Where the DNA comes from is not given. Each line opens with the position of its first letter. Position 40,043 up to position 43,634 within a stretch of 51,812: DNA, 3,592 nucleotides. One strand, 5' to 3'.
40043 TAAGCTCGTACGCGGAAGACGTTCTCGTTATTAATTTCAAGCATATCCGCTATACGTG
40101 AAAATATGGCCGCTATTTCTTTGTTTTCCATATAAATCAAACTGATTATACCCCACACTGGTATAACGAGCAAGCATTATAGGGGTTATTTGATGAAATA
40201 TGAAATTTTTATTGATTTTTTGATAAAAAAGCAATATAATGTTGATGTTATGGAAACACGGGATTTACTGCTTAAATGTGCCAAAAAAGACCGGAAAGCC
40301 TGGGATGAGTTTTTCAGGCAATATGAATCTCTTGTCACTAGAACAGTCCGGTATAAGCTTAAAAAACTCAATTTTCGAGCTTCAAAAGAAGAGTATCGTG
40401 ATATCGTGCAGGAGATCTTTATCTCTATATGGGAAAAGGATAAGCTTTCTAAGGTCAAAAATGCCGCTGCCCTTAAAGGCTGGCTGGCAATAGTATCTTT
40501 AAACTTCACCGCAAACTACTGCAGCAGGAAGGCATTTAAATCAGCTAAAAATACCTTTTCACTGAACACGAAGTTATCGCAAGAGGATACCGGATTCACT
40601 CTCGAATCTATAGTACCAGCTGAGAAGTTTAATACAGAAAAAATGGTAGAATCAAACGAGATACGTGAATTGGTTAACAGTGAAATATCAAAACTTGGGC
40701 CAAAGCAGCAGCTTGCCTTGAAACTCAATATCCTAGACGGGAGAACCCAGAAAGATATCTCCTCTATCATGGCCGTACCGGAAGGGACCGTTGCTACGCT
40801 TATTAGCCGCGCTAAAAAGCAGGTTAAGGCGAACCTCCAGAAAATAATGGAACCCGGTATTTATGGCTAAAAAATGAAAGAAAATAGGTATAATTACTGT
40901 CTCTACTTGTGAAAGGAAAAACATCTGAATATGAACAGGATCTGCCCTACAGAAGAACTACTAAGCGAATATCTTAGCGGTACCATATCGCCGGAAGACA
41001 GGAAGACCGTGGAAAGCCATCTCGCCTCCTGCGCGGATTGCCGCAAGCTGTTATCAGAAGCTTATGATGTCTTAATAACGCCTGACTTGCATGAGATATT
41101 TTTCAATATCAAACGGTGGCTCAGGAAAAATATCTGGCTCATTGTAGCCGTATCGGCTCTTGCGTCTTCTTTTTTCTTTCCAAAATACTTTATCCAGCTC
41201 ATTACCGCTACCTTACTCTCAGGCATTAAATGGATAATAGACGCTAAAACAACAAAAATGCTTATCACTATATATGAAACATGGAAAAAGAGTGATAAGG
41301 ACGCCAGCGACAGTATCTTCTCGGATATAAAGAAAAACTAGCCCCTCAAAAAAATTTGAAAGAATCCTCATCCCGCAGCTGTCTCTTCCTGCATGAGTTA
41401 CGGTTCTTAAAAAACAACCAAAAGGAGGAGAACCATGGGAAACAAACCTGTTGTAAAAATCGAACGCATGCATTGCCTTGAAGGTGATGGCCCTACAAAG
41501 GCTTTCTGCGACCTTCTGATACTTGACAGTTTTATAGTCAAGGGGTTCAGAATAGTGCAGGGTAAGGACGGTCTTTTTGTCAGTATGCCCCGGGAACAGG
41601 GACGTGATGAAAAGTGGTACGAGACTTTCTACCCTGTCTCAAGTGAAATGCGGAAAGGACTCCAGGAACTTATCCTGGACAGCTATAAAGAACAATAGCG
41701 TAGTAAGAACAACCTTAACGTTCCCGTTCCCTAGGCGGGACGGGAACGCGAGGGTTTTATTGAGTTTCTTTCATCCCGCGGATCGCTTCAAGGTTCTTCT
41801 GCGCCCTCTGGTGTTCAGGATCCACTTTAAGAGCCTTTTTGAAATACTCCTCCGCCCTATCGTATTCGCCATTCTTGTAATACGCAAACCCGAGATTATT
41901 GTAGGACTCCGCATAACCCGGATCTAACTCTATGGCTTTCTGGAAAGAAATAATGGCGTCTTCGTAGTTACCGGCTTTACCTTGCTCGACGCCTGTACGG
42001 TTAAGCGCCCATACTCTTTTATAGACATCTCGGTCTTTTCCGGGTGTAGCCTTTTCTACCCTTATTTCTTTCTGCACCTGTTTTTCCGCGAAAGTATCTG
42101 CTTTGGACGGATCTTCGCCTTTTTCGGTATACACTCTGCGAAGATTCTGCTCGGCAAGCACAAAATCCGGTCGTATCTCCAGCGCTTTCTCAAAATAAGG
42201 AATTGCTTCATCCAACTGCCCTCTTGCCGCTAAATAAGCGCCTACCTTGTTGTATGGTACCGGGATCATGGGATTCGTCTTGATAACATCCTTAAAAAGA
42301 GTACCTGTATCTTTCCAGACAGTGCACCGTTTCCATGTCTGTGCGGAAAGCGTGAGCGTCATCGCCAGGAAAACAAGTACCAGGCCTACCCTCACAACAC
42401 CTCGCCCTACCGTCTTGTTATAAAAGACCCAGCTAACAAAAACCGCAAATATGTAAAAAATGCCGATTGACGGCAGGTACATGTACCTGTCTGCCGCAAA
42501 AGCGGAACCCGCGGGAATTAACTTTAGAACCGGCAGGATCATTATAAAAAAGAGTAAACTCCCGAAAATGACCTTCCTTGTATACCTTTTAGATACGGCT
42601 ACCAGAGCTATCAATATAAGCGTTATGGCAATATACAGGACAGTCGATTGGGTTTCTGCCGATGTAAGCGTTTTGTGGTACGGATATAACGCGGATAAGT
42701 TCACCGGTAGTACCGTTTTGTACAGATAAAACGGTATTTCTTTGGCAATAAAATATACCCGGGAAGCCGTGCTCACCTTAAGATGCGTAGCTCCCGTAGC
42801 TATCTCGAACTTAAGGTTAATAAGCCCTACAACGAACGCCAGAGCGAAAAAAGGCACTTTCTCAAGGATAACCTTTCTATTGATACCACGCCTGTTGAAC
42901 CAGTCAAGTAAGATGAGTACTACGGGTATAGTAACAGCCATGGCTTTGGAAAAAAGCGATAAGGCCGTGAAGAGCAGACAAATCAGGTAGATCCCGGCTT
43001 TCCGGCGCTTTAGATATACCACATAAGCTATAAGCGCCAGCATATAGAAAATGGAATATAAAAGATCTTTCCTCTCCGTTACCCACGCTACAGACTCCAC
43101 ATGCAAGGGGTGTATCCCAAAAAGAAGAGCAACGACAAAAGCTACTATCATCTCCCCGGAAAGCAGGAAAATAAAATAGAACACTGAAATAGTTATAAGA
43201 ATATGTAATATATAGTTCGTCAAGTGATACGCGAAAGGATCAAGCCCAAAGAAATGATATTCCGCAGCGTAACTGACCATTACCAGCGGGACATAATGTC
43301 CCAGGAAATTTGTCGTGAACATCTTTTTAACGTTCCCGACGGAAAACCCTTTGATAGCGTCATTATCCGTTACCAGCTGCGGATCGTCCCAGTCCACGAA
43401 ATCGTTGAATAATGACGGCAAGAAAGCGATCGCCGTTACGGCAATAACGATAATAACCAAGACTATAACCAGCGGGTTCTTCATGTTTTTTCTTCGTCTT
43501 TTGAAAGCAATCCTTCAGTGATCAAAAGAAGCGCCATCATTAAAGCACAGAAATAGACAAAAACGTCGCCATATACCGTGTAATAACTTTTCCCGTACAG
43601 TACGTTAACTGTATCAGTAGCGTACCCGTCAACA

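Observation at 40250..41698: ECF sigma / zinc anti-sigma / SpoVG module with a self-revealing promoter, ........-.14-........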

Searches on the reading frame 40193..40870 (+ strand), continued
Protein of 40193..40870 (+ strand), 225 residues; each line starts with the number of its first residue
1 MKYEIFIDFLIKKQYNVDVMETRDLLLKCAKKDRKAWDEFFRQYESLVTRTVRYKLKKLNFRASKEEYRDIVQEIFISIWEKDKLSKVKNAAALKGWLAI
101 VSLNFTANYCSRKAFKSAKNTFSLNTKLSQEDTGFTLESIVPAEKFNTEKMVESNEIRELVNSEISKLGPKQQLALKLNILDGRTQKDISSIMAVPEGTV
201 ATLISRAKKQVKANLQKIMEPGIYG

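Call 51: search_solved_structures(query=window:40250-40870:+, max_evalue=0.001)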
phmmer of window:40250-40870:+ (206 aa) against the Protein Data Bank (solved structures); distinct sequences matched with E-value up to 0.001: 9.
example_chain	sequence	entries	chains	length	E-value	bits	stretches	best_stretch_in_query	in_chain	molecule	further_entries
1or7_A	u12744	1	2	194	1.1e-09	42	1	34-199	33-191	RNA polymerase sigma-E factor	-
6jbq_F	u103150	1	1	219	1.7e-09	41.4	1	34-199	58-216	ECF RNA polymerase sigma-E factor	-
8z6g_B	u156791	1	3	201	8.7e-08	35.8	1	13-201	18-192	RNA polymerase sigma factor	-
6in7_B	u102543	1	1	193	1.1e-07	35.5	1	13-200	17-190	RNA polymerase sigma-H factor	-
5wuq_A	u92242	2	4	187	4.3e-06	30.3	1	38-197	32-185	ECF RNA polymerase sigma factor SigW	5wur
2h27_A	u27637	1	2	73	4.1e-05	27.1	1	135-199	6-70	RNA polymerase Sigma E factor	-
9m9d_F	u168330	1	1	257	0.00041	23.8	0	15-194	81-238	ECF RNA polymerase sigma factor SigE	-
9m9e_F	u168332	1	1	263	0.00045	23.7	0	15-194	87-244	ECF RNA polymerase sigma factor SigE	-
9m98_F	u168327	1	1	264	0.00045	23.7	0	15-194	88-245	ECF RNA polymerase sigma factor SigE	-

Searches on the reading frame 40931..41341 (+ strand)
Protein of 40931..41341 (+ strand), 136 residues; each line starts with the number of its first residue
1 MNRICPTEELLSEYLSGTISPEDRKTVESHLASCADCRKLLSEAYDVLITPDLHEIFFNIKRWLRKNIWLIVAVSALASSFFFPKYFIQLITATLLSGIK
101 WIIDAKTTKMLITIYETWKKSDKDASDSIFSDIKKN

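Call 7: search_protein_families(library=pfam, proteins=[window:40931-41341:+], max_evalue=0.01)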
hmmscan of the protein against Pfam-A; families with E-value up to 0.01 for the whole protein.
window:40931-41341:+ (136 aa): 1 family
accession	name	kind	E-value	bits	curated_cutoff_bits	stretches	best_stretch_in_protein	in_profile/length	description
PF13490.11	zf-HC2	-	1.6e-10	41.3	22.2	1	8-38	5-35/35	Putative zinc-finger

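Call 19: search_protein_families(library=ncbifam, proteins=[window:40931-41341:+], max_evalue=0.01)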
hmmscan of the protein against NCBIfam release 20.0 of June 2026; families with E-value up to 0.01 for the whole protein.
window:40931-41341:+ (136 aa): 4 families
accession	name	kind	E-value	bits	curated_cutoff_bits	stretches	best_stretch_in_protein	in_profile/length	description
NF052375.1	antisigma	equivalog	5.6e-05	23.2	100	1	10-44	1-35/217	anti-sigma factor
NF052368.1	antisigmaE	subfamily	0.00037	20.3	50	1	8-39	8-39/48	anti-sigma factor family protein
TIGR02451.1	anti_sig_ChrR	subfamily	0.0012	18.7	124.5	1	6-44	3-41/216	ChrR family anti-sigma-E factor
TIGR03988.1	antisig_RsrA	equivalog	0.0018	18.3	62.5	1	11-40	9-38/77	mycothiol system anti-sigma-R factor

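Call 52: search_solved_structures(query=A2, max_evalue=0.1, show_alignments=2)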
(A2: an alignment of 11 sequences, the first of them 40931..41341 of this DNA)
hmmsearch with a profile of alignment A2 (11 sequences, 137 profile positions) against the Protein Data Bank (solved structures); distinct sequences matched with E-value up to 0.1: 2.
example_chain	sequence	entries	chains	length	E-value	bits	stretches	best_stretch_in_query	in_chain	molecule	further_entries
3hug_B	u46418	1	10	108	0.00051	22.9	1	14-45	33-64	PROBABLE CONSERVED MEMBRANE PROTEIN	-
5wuq_C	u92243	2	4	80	0.011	18.6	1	10-45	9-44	Anti-sigma-W factor RsiW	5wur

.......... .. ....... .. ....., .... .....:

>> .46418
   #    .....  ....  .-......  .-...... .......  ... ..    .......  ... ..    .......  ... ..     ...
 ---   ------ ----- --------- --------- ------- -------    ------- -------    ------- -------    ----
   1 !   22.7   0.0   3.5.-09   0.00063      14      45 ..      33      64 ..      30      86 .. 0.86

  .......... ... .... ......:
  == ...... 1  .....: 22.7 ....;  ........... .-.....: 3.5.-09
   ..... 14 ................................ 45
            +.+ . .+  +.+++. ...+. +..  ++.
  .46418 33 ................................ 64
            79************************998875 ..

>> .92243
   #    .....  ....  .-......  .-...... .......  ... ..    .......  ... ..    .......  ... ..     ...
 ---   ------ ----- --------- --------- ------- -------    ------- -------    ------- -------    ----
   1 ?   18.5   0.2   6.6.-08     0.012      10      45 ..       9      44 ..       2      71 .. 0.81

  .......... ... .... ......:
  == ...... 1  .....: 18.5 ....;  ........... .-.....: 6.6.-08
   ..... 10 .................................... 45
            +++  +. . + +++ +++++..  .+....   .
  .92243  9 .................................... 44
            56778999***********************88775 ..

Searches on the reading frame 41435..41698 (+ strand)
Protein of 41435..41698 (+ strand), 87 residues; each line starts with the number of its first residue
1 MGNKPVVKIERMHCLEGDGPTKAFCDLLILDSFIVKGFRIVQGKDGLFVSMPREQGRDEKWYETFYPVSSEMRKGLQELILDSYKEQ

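Call 7: search_protein_families(library=pfam, proteins=[window:41435-41698:+], max_evalue=0.01)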
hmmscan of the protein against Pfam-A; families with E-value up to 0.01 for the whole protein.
window:41435-41698:+ (87 aa): 1 family
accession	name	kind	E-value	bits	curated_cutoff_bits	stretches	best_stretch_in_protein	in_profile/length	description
PF04026.17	SpoVG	-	3e-19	69.4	29.6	1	7-86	6-82/82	SpoVG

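Call 9: find_encoding_contigs(protein=window:41435-41698:+, flank=10000, max_places=10)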
Protein window:41435-41698:+ (87 aa): 6 contigs read that carry it; 6 places shown.
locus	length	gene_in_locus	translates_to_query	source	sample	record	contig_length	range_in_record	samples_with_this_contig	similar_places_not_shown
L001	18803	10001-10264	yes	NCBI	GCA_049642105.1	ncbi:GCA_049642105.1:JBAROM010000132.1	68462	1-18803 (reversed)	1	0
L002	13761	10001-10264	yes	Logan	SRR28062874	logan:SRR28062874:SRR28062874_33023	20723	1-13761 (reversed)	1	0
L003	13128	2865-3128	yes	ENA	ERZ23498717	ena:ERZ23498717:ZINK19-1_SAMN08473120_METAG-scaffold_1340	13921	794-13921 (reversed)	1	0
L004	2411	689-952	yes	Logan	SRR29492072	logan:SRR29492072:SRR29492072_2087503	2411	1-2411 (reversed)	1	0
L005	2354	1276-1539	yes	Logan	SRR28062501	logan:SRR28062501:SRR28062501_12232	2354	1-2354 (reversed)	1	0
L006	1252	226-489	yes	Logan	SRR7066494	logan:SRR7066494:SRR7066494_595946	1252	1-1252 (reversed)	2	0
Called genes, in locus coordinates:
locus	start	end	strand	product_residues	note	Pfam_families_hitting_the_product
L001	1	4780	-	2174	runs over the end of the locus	PF00149:Metallophos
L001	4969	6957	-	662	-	PF22745:Nlig-Ia, PF01653:DNA_ligase_aden, PF09414:RNA_ligase (faint), PF03120:OB_DNA_ligase, PF03119:DNA_ligase_ZBD, PF12826:HHH_2, PF14520:HHH_5 (weak), PF00533:BRCT, +1 more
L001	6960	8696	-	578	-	PF14716:HHH_8, PF14520:HHH_5, PF01876:RNase_P_p30 (faint), PF14791:DNA_pol_B_thumb, PF02811:PHP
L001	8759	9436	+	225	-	PF08281:Sigma70_r4_2, PF04545:Sigma70_r4 (weak)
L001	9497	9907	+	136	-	PF13490:zf-HC2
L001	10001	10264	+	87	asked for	PF04026:SpoVG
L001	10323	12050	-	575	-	PF21033:RMD1-3, PF13414:TPR_11, PF13424:TPR_12, PF13432:TPR_16, PF14559:TPR_19, PF13431:TPR_17, PF00515:TPR_1, PF07719:TPR_2, +10 more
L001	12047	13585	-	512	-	PF20154:LNT_N, PF00795:CN_hydrolase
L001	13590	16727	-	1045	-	PF07517:SecA_DEAD, PF00270:DEAD (faint), PF01043:SecA_PP_bind, PF21090:P-loop_SecA, PF07516:SecA_SW, PF02810:SEC-C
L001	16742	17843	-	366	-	PF03462:PCRF, PF00472:RF-1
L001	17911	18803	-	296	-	PF12826:HHH_2 (faint), PF08459:UvrC_RNaseH_dom, PF14520:HHH_5 (weak)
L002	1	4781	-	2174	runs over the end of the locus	PF00149:Metallophos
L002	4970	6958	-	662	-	PF22745:Nlig-Ia, PF01653:DNA_ligase_aden, PF09414:RNA_ligase (faint), PF03120:OB_DNA_ligase, PF03119:DNA_ligase_ZBD, PF12826:HHH_2, PF14520:HHH_5 (weak), PF00533:BRCT, +1 more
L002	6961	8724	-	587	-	PF14716:HHH_8, PF14520:HHH_5, PF01876:RNase_P_p30 (faint), PF14791:DNA_pol_B_thumb, PF02811:PHP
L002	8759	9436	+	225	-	PF08281:Sigma70_r4_2, PF04545:Sigma70_r4 (weak)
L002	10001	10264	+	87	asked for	PF04026:SpoVG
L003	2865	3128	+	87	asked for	PF04026:SpoVG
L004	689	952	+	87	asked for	PF04026:SpoVG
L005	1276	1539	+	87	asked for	PF04026:SpoVG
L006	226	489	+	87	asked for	PF04026:SpoVG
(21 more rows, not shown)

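Call 19: search_protein_families(library=ncbifam, proteins=[window:41435-41698:+], max_evalue=0.01)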
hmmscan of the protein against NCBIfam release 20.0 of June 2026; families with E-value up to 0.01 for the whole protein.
window:41435-41698:+ (87 aa): 1 family
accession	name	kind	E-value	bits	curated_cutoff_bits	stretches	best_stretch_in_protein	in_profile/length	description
NF009749.0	PRK13259.1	equivalog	3.3e-14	52.7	108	1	11-86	7-82/96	septation regulator SpoVG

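Call 53: search_solved_structures(query=window:41435-41698:+, max_evalue=0.001)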
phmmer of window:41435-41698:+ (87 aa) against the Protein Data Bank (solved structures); distinct sequences matched with E-value up to 0.001: 3.
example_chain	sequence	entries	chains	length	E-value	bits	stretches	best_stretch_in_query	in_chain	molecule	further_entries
2i9x_A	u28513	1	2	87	1.7e-11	47.6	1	10-86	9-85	Putative septation protein spoVG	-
2i9z_A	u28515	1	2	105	3.1e-11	46.8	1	10-86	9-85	Putative septation protein spoVG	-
2ia9_A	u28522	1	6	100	6.3e-09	39.4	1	11-85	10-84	Putative septation protein spoVG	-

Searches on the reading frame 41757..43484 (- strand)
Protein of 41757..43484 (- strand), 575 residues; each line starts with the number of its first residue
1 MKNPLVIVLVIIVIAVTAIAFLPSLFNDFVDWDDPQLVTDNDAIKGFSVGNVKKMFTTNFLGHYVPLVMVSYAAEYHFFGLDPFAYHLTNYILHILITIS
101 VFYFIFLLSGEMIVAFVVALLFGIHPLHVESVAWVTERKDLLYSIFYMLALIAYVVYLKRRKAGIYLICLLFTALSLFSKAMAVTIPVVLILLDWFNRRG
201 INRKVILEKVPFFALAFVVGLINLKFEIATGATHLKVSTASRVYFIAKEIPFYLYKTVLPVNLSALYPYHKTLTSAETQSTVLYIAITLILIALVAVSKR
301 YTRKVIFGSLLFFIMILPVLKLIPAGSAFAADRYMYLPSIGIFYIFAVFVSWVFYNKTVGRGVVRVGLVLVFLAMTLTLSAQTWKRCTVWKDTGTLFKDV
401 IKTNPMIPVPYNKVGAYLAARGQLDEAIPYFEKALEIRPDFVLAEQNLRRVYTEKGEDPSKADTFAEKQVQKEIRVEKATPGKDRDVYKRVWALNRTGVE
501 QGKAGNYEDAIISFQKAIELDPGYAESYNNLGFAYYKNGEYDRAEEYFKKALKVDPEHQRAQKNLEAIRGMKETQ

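Call 7: search_protein_families(library=pfam, proteins=[window:41757-43484:-], max_evalue=0.01)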
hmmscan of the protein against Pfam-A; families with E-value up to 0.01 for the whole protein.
window:41757-43484:- (575 aa): 22 families
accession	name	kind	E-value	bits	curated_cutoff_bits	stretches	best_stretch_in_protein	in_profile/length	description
PF00515.34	TPR_1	-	3.8e-29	99.7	27.8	3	525-558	1-34/34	Tetratricopeptide repeat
PF07719.23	TPR_2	-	1.2e-25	87.9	27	3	525-558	1-34/34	Tetratricopeptide repeat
PF13181.12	TPR_8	-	8.7e-21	72.7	25.7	2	525-558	1-34/34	Tetratricopeptide repeat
PF14559.12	TPR_19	-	7.5e-17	61.9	25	2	504-562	4-62/68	Tetratricopeptide repeat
PF13424.12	TPR_12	-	9.5e-17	61.4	30.1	2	504-555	16-75/77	Tetratricopeptide repeat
PF13414.12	TPR_11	-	3.1e-16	59.2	26.8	2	504-539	7-42/42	TPR repeat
PF13431.12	TPR_17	-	4.6e-16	58.1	24.4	1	514-546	2-34/34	Tetratricopeptide repeat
PF13374.12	TPR_10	-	1.8e-15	56.8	27.5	2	525-553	2-30/42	Tetratricopeptide repeat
PF13428.12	TPR_14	-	3.8e-13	49.1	23.5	1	529-565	5-41/44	Tetratricopeptide repeat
PF13432.12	TPR_16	-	9.6e-13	48.8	32.7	1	501-555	7-61/65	Tetratricopeptide repeat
PF13176.12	TPR_7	-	1.5e-12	47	27.9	1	528-559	2-35/36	Tetratricopeptide repeat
PF13174.12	TPR_6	-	3.9e-07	30.7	26.3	0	531-557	6-32/33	Tetratricopeptide repeat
PF14853.12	Fis1_TPR_C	-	5.8e-06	26.8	25.3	1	531-563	7-39/53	Fis1 C-terminal tetratricopeptide repeat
PF13371.12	TPR_9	-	7.8e-06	26.3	35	1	506-562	10-66/73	Tetratricopeptide repeat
PF23558.1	TPR_P4H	-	2.2e-05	25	27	1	529-566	46-83/91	Prolyl 4-hydroxylase peptide-substrate-binding domain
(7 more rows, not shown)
